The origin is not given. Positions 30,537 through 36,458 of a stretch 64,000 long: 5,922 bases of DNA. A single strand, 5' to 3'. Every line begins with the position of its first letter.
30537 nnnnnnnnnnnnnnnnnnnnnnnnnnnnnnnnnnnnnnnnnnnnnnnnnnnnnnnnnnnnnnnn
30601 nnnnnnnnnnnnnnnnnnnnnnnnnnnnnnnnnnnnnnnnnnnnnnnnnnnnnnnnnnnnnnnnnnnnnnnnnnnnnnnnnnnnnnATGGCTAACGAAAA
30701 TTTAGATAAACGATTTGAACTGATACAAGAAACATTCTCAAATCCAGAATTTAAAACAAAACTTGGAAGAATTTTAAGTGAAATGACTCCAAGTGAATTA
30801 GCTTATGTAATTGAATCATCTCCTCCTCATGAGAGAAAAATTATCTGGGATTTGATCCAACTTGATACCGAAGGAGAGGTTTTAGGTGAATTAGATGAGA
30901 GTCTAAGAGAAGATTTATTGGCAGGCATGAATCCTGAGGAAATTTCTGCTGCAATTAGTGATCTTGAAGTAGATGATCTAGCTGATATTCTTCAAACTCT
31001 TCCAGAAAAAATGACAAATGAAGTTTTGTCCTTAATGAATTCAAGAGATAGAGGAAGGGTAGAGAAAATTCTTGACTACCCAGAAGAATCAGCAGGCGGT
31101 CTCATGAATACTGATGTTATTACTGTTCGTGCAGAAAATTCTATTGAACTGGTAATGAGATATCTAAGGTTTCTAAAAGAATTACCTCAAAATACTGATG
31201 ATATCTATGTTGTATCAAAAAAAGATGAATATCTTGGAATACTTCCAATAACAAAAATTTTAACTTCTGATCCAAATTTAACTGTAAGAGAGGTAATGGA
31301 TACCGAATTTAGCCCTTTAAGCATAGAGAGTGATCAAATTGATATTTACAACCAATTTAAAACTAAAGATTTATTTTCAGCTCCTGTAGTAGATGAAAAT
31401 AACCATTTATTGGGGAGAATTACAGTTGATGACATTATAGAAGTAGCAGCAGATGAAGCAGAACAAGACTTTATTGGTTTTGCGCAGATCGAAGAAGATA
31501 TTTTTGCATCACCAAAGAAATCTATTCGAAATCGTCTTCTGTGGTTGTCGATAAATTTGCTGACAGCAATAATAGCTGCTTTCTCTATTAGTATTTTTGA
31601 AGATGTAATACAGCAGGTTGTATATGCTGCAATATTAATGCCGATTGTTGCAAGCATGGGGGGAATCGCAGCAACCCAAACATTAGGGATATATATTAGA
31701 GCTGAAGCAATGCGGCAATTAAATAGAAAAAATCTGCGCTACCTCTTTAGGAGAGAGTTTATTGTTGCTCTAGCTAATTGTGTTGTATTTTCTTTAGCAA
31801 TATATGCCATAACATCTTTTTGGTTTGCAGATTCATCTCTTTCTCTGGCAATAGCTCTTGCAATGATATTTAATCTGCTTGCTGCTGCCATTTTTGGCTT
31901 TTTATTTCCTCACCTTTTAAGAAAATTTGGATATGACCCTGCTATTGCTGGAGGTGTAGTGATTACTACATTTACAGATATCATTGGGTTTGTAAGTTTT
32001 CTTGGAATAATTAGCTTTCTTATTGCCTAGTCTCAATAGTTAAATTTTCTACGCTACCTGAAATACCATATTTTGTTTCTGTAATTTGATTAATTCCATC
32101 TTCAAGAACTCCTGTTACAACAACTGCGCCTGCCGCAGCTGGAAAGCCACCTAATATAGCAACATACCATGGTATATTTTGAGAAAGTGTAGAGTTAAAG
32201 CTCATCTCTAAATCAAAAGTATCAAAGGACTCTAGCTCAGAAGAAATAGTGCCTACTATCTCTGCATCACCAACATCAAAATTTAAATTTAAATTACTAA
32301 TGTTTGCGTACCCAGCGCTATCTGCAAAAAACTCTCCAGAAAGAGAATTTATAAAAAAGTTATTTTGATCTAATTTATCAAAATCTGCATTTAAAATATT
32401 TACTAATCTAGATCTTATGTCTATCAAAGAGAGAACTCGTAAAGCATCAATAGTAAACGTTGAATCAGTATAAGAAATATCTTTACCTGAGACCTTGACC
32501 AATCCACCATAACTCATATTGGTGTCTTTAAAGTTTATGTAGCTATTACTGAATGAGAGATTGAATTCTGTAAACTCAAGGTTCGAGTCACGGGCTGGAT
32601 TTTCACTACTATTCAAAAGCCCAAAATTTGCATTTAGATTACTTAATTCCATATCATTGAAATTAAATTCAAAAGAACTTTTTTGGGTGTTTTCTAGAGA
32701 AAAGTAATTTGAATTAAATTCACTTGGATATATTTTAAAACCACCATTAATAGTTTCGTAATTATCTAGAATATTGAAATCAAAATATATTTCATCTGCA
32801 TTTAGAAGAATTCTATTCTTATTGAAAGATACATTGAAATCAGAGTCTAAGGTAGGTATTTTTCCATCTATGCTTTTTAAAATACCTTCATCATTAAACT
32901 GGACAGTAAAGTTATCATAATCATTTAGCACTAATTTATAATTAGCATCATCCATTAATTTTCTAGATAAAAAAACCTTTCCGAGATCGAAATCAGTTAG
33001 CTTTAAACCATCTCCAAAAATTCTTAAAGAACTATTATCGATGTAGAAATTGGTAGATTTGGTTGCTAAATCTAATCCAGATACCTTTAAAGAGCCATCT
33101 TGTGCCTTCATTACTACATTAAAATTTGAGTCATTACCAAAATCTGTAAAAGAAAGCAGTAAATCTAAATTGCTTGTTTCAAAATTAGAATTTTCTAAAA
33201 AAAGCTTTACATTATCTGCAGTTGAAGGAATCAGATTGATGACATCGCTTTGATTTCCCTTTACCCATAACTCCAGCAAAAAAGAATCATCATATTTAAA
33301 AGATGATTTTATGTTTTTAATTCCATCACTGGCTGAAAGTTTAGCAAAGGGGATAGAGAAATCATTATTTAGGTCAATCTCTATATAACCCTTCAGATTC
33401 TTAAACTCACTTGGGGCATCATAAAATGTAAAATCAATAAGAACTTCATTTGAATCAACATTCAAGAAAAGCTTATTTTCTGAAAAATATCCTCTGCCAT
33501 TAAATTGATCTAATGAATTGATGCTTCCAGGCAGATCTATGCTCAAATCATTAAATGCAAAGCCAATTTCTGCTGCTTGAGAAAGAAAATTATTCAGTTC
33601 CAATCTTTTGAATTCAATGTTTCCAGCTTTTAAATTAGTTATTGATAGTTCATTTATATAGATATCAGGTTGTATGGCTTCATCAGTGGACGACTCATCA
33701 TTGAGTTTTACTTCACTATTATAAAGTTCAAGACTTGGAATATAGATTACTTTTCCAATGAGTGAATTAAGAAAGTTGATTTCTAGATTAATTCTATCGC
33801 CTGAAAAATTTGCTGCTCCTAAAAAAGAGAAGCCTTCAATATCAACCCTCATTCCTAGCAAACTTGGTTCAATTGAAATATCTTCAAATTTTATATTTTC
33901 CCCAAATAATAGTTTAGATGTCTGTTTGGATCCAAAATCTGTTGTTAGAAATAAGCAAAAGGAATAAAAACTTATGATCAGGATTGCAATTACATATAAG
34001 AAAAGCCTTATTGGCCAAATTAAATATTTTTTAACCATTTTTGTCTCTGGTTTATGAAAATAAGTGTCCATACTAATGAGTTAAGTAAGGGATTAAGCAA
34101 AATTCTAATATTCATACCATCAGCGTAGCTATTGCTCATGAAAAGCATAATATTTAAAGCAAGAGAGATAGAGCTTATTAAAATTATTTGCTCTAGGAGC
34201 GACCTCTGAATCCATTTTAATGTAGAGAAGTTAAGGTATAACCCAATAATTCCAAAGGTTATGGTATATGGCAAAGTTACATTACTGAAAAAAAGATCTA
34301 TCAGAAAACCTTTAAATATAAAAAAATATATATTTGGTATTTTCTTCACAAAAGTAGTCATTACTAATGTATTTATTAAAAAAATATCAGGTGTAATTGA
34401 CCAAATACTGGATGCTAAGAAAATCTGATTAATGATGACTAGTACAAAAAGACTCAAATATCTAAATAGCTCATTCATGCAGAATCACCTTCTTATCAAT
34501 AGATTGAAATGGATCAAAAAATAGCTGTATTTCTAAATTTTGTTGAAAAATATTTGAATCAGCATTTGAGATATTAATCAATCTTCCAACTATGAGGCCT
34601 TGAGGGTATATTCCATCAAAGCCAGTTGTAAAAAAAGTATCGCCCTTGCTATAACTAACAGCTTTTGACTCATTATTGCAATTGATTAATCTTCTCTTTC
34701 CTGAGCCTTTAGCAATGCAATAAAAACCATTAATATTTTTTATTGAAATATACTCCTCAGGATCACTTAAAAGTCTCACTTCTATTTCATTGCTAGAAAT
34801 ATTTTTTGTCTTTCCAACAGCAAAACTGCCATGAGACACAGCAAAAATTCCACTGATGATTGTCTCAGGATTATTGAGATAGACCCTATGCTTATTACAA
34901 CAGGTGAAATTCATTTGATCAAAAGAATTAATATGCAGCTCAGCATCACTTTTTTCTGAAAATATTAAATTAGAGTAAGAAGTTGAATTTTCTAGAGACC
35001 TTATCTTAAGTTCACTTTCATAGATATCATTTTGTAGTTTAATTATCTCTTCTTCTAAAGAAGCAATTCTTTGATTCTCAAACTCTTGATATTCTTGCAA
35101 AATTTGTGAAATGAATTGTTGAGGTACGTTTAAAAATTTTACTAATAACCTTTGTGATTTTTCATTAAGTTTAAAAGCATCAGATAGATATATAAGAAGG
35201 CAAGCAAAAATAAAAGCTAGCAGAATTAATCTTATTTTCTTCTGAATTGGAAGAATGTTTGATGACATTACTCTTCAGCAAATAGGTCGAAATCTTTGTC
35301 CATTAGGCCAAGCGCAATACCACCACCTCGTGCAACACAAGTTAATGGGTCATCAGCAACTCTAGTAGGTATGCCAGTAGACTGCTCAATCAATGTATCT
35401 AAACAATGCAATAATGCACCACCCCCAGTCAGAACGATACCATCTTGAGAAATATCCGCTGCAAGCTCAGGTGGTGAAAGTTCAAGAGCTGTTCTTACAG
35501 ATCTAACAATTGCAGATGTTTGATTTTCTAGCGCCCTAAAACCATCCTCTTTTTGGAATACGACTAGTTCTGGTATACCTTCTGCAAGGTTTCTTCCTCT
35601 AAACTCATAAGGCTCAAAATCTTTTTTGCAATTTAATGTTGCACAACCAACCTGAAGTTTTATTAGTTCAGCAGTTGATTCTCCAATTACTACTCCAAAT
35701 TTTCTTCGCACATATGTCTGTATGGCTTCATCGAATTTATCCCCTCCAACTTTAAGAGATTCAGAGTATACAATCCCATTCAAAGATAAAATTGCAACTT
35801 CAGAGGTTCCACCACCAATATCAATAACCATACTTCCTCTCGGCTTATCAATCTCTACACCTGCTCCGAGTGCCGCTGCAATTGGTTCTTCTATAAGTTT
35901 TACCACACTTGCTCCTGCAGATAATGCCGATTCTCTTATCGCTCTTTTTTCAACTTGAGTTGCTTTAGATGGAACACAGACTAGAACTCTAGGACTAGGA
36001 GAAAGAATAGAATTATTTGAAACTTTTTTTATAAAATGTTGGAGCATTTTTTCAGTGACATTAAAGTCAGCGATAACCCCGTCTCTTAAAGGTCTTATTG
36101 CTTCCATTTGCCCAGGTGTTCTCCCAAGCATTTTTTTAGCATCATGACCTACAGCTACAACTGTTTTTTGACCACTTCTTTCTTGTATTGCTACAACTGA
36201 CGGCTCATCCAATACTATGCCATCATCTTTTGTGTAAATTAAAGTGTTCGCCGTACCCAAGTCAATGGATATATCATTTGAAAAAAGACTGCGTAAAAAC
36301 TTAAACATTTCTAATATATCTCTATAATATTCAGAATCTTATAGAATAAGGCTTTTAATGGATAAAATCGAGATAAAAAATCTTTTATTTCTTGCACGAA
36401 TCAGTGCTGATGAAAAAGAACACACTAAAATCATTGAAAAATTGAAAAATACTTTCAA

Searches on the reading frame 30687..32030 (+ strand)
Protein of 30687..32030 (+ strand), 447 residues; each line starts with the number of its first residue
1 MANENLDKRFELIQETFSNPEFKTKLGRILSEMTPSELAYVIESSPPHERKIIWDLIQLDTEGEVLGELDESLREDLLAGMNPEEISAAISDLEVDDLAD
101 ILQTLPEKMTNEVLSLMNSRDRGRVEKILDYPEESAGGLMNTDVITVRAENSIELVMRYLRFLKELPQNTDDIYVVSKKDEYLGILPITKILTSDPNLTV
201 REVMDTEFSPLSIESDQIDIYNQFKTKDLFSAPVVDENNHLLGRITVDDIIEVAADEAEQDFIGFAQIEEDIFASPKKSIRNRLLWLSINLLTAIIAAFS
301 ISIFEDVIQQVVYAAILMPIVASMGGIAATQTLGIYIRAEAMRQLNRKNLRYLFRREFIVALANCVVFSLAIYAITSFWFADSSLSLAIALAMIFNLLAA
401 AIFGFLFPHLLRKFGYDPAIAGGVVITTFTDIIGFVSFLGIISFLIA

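Call 68: search_protein_families(library=ncbifam, proteins=[window:30687-32030:+], max_evalue=1e-10)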
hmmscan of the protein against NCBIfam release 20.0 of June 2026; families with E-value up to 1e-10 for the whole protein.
window:30687-32030:+ (447 aa): 1 family
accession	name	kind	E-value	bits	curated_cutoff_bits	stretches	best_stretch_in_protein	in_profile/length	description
TIGR00400.1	mgtE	equivalog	2e-71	241.1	232.75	1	24-446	21-447/450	magnesium transporter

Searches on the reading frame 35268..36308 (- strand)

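Call 68: search_protein_families(library=ncbifam, proteins=[window:35268-36308:-], max_evalue=1e-10)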
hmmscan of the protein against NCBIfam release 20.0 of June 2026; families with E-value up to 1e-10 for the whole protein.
window:35268-36308:- (346 aa): 15 families
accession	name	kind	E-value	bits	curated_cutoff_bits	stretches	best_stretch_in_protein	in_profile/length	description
NF010539.0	PRK13927.1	subfamily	1.9e-143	477.4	293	1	7-338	3-331/339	rod shape-determining protein MreB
TIGR00904.1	mreB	subfamily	1.6e-135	451.5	365.75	1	9-337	1-330/334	MreB/Mrl family cell shape determining protein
NF010540.1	PRK13929.1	exception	1.3e-110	369.6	515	1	10-338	4-329/334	rod-share determining protein MreBH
TIGR01991.1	HscA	equivalog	6.3e-17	61.3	708.55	1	65-207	92-237/600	Fe-S protein assembly chaperone HscA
NF040964.1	MamK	subfamily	1.4e-16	60.5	400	1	13-311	3-293/335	MamK family actin-like protein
NF003520.0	PRK05183.1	subfamily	2.9e-16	59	620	1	75-329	121-375/621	Fe-S protein assembly chaperone HscA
TIGR02350.1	prok_dnaK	equivalog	2.2e-15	56.1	822.55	1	87-204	113-235/596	molecular chaperone DnaK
TIGR01174.1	ftsA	equivalog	3e-15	56.2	175.85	1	123-319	162-346/371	cell division protein FtsA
NF053558.1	BeeR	equivalog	6.1e-15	55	530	1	59-309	52-306/349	BeeR family actin-like protein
NF001413.0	PRK00290.1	equivalog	7.4e-14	51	648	1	87-204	116-236/625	molecular chaperone DnaK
NF011660.0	PRK15080.1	equivalog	1.3e-13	50.8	182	1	66-193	56-177/277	ethanolamine utilization protein EutJ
NF009947.0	PRK13411.1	equivalog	1.9e-13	49.3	1002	1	88-204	117-238/662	molecular chaperone DnaK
NF009946.0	PRK13410.1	equivalog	2.9e-13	48.9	1019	1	107-204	137-239/669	molecular chaperone DnaK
NF002399.0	PRK01433.1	equivalog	2.8e-11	42.7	743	1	103-248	139-274/595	Fe-S protein assembly chaperone HscA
TIGR02529.1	EutJ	subfamily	4.9e-11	42.6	152.1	0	66-193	23-144/239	ethanolamine utilization protein EutJ family protein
